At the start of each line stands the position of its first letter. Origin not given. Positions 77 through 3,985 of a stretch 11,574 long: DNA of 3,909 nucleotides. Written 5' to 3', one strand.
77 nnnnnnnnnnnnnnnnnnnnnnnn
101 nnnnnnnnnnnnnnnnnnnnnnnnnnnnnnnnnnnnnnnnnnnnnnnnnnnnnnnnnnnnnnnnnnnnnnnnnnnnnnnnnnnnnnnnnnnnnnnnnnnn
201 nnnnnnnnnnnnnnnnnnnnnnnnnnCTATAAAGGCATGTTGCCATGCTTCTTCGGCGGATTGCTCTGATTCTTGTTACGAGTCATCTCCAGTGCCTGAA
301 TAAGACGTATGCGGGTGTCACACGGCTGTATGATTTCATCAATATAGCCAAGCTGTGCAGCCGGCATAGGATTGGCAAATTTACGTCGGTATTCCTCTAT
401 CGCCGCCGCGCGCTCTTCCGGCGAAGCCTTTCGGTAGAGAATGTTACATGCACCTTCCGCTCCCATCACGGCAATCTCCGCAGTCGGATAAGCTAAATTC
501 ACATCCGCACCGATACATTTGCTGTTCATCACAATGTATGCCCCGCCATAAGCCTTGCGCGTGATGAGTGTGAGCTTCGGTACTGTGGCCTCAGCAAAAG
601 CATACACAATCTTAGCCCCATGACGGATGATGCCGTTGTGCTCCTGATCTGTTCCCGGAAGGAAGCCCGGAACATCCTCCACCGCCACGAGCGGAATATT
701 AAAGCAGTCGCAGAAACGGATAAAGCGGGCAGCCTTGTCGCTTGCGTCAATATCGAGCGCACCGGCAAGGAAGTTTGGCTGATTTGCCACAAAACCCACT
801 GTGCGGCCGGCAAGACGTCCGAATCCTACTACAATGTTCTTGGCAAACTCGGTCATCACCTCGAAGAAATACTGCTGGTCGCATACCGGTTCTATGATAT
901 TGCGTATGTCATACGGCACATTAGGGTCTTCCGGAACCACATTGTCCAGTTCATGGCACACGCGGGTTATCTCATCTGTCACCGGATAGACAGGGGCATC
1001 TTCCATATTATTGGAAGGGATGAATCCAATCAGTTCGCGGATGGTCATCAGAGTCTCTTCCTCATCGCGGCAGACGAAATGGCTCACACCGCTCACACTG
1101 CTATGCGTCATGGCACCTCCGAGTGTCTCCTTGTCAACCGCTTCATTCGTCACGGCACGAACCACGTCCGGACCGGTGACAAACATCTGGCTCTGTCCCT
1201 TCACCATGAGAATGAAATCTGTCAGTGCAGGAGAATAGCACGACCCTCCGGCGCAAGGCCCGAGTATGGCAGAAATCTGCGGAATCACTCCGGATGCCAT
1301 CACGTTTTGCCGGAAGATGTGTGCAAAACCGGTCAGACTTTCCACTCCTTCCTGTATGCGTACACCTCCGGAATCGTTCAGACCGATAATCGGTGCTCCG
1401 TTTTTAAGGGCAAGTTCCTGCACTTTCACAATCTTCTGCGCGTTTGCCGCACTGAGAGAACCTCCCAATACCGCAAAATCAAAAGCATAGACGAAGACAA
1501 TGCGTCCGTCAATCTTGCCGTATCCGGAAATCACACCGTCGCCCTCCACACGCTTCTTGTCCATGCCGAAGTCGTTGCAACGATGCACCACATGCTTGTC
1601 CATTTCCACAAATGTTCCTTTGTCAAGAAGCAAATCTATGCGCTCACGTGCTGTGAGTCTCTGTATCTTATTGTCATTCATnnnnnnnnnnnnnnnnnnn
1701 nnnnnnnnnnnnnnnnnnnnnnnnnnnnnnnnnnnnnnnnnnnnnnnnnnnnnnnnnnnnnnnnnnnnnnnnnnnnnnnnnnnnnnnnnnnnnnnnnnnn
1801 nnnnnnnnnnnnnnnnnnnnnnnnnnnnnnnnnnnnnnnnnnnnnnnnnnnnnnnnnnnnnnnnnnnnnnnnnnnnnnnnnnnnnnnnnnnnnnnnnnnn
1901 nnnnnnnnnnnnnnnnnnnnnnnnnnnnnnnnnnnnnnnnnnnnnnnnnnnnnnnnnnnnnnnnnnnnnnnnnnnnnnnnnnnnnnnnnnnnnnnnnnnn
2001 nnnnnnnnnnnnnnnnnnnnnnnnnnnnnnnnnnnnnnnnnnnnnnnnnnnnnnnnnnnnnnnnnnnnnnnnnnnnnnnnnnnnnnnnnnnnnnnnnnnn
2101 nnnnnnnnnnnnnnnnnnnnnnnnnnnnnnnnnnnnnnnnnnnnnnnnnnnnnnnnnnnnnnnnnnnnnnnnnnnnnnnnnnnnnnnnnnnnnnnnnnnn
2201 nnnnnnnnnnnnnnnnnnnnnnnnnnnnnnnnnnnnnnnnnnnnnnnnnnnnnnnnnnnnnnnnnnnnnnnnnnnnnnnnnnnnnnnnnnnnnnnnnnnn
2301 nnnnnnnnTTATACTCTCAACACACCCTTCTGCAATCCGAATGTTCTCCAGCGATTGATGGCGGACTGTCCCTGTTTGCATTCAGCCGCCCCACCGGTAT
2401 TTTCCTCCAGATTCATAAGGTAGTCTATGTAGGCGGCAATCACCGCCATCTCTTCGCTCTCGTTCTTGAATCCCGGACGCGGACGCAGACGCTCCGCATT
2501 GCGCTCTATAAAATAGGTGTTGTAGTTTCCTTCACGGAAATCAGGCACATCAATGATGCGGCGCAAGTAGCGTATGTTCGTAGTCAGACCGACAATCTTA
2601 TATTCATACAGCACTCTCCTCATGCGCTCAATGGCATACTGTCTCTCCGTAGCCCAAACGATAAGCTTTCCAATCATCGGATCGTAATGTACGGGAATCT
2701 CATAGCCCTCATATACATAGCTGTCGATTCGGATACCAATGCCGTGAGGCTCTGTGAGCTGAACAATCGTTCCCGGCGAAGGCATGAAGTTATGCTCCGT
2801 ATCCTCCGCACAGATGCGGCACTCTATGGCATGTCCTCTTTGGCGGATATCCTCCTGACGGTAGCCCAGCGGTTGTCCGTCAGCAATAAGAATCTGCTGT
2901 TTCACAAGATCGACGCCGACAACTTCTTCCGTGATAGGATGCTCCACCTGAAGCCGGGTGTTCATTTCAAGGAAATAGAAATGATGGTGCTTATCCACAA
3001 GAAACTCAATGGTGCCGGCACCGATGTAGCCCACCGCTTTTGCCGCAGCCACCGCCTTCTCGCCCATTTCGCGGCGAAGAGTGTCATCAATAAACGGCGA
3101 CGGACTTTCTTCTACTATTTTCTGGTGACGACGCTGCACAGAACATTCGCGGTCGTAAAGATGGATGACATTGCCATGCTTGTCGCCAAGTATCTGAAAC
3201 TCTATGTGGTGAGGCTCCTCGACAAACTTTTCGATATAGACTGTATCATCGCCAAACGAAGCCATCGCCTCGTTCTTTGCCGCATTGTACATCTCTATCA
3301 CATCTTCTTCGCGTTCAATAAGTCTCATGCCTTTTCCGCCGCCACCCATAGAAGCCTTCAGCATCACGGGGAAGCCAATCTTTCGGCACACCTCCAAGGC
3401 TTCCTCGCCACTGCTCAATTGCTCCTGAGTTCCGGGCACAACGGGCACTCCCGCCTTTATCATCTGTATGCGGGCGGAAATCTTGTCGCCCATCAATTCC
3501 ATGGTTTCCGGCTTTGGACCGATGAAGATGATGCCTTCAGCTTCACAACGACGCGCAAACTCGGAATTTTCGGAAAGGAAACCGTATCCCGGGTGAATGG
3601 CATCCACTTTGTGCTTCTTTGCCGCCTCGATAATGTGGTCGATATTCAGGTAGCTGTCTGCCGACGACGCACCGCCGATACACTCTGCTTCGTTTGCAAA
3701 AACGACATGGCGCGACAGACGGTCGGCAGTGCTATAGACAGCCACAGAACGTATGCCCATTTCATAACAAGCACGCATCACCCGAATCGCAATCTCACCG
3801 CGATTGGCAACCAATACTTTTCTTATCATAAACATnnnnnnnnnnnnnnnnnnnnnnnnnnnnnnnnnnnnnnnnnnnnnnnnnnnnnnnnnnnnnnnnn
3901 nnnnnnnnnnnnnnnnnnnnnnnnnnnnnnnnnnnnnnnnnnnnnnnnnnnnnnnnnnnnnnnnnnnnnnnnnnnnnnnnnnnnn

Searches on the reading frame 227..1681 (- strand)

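Call 5: search_protein_families(library=pfam, proteins=[window:227-1681:-])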
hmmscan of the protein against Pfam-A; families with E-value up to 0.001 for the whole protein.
window:227-1681:- (484 aa): 2 families
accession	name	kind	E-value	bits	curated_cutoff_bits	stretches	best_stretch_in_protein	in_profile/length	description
PF01039.27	Carboxyl_trans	-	4.7e-185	616.4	22.3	1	8-482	7-493/493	Carboxyl transferase domain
PF03255.19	ACCA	-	2.4e-09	37.2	23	1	315-452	134-262/310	Acetyl co-enzyme A carboxylase carboxyltransferase-like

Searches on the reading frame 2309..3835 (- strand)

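Call 13: search_protein_families(library=pfam, proteins=[window:2309-3835:-], max_evalue=1)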
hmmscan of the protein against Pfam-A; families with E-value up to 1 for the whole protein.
window:2309-3835:- (508 aa): 10 families
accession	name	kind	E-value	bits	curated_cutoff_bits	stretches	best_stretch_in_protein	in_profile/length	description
PF02786.22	CPSase_L_D2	-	6.8e-78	261.4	19.8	1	117-324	1-209/211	Carbamoyl-phosphate synthase L chain, ATP binding domain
PF00289.28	Biotin_carb_N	-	1.6e-47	161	25.5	1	3-112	1-110/110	Biotin carboxylase, N-terminal domain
PF02785.25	Biotin_carb_C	-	6.1e-40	136.1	32.4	1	338-445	1-108/108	Biotin carboxylase C-terminal domain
PF02222.28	ATP-grasp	-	5e-11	43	27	1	139-293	15-161/179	ATP-grasp domain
PF07478.18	Dala_Dala_lig_C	-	1.9e-09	37.8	24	1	141-293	23-174/204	D-ala D-ala ligase C-terminus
PF08443.16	RimK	-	0.004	17.2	21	1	143-313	27-183/188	RimK-like ATP-grasp domain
PF14397.11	ATPgrasp_ST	-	0.026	14.2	31.4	1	110-207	14-122/278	Sugar-transfer associated ATP-grasp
PF02655.19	ATP-grasp_3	-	0.058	13.9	23.2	1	148-296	25-158/160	ATP-grasp domain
PF22078.1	Ribosomal_bL9m_C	-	0.11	13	27.7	1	274-335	10-66/86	Large ribosomal subunit protein bL9m C-terminal domain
PF01071.24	GARS_A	-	0.11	12.7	27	1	120-206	5-90/194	Phosphoribosylglycinamide synthetase, ATP-grasp (A) domain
